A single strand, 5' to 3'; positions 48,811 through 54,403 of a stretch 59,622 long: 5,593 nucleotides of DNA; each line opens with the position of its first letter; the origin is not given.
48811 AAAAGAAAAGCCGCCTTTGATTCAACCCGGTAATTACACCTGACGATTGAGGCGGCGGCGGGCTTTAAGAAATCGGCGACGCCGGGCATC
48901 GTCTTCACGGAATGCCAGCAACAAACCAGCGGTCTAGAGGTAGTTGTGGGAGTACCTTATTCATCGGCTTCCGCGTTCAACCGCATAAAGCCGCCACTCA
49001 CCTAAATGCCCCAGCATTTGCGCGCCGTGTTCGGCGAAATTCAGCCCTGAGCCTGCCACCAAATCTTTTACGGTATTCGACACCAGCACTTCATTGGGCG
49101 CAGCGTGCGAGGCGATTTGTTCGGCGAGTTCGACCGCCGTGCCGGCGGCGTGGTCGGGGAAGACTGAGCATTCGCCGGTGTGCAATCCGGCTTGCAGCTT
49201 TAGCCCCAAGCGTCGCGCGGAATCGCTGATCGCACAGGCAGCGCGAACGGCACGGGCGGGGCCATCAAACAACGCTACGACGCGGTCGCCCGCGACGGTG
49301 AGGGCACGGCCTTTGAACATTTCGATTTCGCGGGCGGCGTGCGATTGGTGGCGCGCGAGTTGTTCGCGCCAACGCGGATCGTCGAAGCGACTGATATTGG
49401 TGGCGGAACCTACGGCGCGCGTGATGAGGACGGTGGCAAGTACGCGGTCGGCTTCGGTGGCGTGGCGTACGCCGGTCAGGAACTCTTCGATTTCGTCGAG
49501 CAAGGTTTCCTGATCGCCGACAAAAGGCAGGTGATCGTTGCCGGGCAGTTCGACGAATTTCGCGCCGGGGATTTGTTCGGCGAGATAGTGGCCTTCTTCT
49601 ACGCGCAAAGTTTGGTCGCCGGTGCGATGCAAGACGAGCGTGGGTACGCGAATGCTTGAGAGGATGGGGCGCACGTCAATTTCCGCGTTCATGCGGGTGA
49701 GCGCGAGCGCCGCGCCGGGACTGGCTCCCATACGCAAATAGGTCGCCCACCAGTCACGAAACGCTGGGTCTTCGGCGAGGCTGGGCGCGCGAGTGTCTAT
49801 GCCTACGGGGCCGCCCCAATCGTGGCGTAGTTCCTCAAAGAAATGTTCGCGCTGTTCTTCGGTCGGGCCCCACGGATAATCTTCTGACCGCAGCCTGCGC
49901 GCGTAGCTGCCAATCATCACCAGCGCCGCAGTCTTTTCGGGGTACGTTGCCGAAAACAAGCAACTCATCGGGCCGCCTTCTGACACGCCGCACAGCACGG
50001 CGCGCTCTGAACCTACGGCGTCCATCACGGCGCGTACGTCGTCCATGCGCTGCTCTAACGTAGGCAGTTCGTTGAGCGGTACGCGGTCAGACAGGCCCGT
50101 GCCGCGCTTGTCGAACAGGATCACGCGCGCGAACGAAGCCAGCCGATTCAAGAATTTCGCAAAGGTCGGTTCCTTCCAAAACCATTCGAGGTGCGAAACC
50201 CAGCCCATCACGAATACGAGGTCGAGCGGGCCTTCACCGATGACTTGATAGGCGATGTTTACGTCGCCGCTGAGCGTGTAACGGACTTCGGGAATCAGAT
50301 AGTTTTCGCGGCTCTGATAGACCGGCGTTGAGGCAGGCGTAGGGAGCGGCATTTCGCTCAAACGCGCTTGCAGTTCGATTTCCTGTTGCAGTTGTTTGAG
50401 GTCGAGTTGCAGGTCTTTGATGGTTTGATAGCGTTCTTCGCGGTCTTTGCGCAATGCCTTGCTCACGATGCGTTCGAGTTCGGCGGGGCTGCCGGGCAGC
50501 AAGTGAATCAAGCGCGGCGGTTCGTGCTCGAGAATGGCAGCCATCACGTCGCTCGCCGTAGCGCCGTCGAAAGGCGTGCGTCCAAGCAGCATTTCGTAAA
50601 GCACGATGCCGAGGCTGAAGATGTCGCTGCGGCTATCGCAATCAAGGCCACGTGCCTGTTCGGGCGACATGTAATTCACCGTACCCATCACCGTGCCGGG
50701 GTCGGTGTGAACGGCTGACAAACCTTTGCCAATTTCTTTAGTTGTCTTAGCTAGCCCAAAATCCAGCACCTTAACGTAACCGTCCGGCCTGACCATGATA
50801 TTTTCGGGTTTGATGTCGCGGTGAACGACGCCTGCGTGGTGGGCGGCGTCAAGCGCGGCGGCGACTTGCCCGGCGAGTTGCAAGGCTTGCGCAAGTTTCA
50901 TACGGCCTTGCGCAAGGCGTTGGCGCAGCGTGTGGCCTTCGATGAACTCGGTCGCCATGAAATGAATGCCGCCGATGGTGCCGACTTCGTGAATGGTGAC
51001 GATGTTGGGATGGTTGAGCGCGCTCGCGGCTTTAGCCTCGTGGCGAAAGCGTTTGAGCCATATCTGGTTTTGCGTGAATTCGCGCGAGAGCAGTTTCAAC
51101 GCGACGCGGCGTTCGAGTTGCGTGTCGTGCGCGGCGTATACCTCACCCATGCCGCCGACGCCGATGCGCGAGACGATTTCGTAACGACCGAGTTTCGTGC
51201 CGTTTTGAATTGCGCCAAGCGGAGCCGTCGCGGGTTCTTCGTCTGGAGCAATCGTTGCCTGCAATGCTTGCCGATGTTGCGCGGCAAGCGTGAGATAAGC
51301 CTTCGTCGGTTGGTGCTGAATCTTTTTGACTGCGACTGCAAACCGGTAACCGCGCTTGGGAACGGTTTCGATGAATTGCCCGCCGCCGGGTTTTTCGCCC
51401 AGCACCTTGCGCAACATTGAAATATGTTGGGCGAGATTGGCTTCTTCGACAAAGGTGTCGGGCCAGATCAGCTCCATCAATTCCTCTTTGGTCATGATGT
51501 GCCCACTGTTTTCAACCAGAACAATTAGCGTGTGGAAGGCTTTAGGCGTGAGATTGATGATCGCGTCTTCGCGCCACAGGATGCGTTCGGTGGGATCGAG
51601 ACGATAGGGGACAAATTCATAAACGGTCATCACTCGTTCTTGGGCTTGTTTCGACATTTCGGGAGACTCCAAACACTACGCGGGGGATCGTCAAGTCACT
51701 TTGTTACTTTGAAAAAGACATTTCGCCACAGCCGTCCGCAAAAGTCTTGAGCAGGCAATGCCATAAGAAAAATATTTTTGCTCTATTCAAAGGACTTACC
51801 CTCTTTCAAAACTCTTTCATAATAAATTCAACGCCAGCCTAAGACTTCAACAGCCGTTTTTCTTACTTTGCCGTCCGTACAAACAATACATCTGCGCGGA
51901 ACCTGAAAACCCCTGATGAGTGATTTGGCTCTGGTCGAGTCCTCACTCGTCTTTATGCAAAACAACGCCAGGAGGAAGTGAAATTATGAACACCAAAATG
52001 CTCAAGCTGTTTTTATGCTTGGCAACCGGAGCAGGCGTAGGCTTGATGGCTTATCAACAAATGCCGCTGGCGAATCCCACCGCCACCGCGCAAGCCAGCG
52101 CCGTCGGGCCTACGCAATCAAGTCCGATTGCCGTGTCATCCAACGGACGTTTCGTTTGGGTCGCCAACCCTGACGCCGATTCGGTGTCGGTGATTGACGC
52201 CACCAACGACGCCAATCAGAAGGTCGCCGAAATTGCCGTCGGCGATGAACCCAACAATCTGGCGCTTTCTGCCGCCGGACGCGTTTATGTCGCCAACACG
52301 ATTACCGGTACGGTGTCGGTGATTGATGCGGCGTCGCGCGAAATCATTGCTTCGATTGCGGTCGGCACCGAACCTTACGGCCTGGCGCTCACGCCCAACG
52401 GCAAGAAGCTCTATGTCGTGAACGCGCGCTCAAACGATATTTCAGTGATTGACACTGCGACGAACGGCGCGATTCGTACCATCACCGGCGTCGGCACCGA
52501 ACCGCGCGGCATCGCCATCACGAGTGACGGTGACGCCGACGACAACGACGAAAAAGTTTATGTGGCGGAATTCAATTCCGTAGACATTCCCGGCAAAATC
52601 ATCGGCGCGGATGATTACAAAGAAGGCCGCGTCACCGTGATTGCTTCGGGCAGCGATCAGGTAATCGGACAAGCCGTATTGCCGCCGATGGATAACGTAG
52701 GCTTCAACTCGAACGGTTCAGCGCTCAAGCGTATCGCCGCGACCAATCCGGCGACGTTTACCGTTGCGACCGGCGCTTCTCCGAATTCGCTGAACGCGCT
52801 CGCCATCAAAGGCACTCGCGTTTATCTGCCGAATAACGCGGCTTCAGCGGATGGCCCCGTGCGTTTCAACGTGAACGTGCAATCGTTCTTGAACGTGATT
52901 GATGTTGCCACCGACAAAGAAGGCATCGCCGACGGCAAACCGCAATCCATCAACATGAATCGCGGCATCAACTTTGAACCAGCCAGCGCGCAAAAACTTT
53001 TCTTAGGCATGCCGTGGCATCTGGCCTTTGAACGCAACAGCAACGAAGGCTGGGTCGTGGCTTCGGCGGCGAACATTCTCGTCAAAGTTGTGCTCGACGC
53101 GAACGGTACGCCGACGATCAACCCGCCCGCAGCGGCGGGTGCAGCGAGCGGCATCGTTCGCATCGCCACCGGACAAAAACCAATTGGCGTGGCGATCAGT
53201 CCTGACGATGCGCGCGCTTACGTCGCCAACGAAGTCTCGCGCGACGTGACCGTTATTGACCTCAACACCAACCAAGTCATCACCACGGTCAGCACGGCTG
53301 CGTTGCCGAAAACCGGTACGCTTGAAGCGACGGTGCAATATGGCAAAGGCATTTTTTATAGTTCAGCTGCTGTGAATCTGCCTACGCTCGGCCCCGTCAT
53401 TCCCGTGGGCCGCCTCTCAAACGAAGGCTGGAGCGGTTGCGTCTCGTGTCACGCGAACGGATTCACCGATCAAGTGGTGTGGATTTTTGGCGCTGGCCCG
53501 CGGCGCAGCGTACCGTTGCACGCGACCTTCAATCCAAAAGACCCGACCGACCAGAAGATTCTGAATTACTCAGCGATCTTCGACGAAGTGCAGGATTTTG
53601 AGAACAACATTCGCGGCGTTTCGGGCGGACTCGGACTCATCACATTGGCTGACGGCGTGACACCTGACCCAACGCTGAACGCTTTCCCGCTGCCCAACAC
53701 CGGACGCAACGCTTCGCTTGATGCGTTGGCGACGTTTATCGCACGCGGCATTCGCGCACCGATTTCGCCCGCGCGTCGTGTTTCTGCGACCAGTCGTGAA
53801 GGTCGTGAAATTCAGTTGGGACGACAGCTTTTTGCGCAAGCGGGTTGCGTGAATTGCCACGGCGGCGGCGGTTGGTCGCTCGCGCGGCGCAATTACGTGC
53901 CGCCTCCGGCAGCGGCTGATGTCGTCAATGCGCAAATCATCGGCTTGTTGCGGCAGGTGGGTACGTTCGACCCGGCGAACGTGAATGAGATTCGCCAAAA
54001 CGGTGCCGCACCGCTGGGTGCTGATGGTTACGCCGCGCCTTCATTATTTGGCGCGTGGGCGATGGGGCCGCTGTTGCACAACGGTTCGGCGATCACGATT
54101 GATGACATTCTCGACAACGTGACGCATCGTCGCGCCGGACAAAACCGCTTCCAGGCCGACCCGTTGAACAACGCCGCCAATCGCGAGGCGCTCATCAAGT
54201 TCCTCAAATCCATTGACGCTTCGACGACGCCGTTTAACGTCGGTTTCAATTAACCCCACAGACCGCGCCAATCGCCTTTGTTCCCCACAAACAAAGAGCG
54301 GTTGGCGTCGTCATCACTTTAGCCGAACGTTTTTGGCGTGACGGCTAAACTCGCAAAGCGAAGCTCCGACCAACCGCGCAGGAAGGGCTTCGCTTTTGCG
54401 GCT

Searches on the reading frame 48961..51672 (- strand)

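Call 9: search_protein_families(library=pfam, proteins=[window:48961-51672:-], max_evalue=0.001)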
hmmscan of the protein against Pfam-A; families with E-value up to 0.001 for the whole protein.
window:48961-51672:- (903 aa): 9 families
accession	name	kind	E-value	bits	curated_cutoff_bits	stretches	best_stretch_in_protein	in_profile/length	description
PF00069.31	Pkinase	-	6.1e-49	167.2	31.7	1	164-416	1-253/263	Protein kinase domain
PF07714.23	PK_Tyr_Ser-Thr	-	2.6e-36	125.7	23.1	1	166-416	3-250/258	Protein tyrosine and serine/threonine kinase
PF00486.34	Trans_reg_C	-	6.5e-18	65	26.2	1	39-111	4-77/77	Transcriptional regulatory protein, C terminal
PF00561.26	Abhydrolase_1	-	2.4e-15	57.3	25.8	1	486-718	4-242/245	alpha/beta hydrolase fold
PF12697.13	Abhydrolase_6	-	1.5e-10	42.5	26.3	1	490-720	6-210/217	Alpha/beta hydrolase family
PF12146.15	Hydrolase_4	-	7.1e-10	39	27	1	516-704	33-222/239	Serine aminopeptidase, S33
PF01636.29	APH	-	5.6e-07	30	23.2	1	259-309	146-198/239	Phosphotransferase enzyme family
PF03109.22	ABC1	-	1.6e-05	24.6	22.9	1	196-313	97-219/244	ABC1 atypical kinase-like domain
PF14531.12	Kinase-like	-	9.8e-05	22.2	25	1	264-414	148-289/289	Kinase-like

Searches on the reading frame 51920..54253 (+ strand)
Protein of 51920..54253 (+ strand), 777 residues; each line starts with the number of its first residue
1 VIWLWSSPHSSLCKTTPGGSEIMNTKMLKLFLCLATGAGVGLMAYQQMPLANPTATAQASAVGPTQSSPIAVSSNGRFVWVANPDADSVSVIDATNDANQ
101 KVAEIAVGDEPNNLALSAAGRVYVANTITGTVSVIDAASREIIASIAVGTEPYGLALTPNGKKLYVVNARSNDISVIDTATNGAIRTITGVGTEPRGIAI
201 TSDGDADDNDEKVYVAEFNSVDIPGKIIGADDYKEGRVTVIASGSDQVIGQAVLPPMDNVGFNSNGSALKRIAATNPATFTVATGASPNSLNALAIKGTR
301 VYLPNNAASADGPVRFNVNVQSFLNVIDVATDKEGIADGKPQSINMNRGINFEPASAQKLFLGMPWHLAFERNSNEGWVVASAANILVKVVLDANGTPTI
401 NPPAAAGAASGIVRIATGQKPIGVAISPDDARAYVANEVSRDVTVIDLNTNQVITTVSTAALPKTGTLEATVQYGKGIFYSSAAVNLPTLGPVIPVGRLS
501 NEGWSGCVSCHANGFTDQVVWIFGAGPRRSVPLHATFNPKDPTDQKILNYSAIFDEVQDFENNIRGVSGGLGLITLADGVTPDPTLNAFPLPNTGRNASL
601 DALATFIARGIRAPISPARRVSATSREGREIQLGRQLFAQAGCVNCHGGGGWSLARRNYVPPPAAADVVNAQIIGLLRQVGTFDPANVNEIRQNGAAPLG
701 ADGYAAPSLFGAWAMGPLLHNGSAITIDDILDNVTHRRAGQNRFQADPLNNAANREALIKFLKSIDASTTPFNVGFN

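Call 9: search_protein_families(library=pfam, proteins=[window:51920-54253:+], max_evalue=0.001)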
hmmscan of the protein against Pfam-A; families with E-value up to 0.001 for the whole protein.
window:51920-54253:+ (777 aa): 6 families
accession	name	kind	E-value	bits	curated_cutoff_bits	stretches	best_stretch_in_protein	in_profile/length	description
PF21783.3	YNCE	-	1.5e-14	54.5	27.1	2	116-191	36-111/339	YNCE-like beta-propeller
PF10282.15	Lactonase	-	1.2e-12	48.2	21.7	1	53-135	232-318/344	Lactonase, 7-bladed beta-propeller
PF25174.1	Beta-prop_THOC3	-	1.5e-09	37.7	305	1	63-205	87-226/272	THOC3 beta-propeller domain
PF21419.2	RoxA-like_Cyt-c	-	1.9e-07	31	26.7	1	703-735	1-32/39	RoxA-like, cytochrome c-like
PF02239.22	Cytochrom_D1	-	3.1e-07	29.7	25.5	1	72-147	43-116/368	Cytochrome D1 heme domain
PF08450.18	SGL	-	4.7e-07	30.1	26.3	0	154-220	138-204/246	SMP-30/Gluconolactonase/LRE-like region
